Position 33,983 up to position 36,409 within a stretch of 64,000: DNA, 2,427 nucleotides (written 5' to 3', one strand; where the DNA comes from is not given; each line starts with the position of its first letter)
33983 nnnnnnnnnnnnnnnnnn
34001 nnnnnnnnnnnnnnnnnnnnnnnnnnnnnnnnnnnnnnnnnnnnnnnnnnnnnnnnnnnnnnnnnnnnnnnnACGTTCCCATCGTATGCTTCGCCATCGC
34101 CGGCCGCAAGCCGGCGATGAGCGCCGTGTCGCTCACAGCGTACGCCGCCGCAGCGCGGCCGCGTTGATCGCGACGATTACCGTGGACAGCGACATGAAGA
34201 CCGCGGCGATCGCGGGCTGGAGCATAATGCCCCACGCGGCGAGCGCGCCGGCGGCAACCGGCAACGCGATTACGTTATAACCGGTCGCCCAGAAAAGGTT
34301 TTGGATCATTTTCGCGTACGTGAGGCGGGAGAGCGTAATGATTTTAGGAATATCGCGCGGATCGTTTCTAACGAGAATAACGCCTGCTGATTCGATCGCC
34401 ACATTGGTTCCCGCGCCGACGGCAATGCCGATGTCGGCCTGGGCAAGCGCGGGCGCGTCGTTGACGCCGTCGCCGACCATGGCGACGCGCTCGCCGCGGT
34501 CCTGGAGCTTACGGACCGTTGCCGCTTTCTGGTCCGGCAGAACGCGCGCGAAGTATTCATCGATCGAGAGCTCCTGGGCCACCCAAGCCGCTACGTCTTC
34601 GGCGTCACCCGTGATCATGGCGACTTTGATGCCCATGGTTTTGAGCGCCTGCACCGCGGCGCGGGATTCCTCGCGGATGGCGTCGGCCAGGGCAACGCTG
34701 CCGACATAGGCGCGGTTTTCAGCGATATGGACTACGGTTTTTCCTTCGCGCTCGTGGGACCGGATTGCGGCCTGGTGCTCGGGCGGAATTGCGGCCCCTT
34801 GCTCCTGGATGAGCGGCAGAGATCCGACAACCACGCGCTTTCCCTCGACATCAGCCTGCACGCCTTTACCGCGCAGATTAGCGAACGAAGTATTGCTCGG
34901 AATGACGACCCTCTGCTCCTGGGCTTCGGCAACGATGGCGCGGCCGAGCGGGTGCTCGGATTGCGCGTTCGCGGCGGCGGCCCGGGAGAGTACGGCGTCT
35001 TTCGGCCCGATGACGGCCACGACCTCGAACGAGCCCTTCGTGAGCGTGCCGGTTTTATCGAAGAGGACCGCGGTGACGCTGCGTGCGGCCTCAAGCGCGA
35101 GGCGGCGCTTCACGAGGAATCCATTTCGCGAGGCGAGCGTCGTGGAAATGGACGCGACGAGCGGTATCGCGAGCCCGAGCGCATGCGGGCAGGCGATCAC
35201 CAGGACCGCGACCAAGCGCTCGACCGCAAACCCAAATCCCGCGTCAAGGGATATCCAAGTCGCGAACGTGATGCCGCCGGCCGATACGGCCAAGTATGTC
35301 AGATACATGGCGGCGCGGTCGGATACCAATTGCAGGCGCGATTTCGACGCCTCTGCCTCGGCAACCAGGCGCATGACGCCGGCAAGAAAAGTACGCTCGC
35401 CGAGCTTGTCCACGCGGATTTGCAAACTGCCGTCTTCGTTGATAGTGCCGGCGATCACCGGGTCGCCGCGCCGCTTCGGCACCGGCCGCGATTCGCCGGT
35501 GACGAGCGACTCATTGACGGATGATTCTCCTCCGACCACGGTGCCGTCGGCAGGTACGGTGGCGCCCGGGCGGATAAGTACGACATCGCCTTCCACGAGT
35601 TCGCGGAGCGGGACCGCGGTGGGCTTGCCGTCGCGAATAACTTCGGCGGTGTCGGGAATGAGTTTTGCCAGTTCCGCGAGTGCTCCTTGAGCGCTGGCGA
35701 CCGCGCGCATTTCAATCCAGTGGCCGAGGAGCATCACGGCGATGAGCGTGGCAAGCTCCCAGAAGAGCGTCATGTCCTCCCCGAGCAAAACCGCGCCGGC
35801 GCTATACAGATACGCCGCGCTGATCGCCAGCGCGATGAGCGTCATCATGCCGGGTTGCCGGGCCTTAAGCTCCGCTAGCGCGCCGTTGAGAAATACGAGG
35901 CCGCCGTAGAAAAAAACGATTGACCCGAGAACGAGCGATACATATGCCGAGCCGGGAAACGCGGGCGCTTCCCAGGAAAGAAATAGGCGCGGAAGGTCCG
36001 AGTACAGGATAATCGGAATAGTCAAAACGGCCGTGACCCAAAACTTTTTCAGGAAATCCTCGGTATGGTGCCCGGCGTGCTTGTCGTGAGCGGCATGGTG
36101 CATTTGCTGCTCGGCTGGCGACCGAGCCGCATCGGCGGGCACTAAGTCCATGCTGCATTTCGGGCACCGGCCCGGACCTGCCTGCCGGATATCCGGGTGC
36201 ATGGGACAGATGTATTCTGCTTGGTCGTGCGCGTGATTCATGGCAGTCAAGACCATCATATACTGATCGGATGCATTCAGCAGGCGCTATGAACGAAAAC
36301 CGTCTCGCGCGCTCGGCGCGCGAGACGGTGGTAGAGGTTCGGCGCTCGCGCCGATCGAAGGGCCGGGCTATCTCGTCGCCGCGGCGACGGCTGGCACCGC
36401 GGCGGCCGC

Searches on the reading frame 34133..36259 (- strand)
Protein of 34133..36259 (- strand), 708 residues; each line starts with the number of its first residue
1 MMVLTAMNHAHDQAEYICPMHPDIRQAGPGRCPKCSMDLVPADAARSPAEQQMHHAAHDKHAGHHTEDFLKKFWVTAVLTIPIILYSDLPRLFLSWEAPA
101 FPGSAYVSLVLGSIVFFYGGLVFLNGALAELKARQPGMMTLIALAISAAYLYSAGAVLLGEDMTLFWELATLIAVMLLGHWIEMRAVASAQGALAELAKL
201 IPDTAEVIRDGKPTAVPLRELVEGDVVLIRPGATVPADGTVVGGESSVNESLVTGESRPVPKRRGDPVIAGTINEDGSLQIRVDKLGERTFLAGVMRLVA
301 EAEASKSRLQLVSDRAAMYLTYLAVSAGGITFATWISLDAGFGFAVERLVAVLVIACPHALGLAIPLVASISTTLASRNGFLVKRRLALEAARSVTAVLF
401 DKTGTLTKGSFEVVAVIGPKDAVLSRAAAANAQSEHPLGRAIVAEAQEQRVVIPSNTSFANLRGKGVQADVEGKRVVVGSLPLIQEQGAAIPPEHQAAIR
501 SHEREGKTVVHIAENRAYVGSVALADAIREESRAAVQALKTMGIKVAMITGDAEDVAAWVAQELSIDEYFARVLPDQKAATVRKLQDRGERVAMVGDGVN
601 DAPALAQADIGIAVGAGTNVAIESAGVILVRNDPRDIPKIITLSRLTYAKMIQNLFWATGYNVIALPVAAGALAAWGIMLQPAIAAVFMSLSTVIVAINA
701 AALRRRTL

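Call 3: search_protein_families(library=pfam, proteins=[window:34133-36259:-], max_evalue=0.1)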
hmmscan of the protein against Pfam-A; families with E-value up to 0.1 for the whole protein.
window:34133-36259:- (708 aa): 6 families
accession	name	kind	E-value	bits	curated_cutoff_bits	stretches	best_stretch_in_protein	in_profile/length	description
PF00122.25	E1-E2_ATPase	-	3.9e-53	180.1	28.1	1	199-378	1-180/181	E1-E2 ATPase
PF00702.32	Hydrolase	-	3.5e-37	129.1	26.4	1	396-609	2-191/191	haloacid dehalogenase-like hydrolase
PF19335.5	HMBD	-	7.8e-13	48.6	23.6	1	16-42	2-28/28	Heavy metal binding domain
PF08282.18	Hydrolase_3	-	3.8e-05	24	20.9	1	588-633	202-247/255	haloacid dehalogenase-like hydrolase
PF12710.13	HAD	-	0.0019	19.1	27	1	520-605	78-188/189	haloacid dehalogenase-like hydrolase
PF13419.12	HAD_2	-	0.034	14.7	23.8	0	531-608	83-171/178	Haloacid dehalogenase-like hydrolase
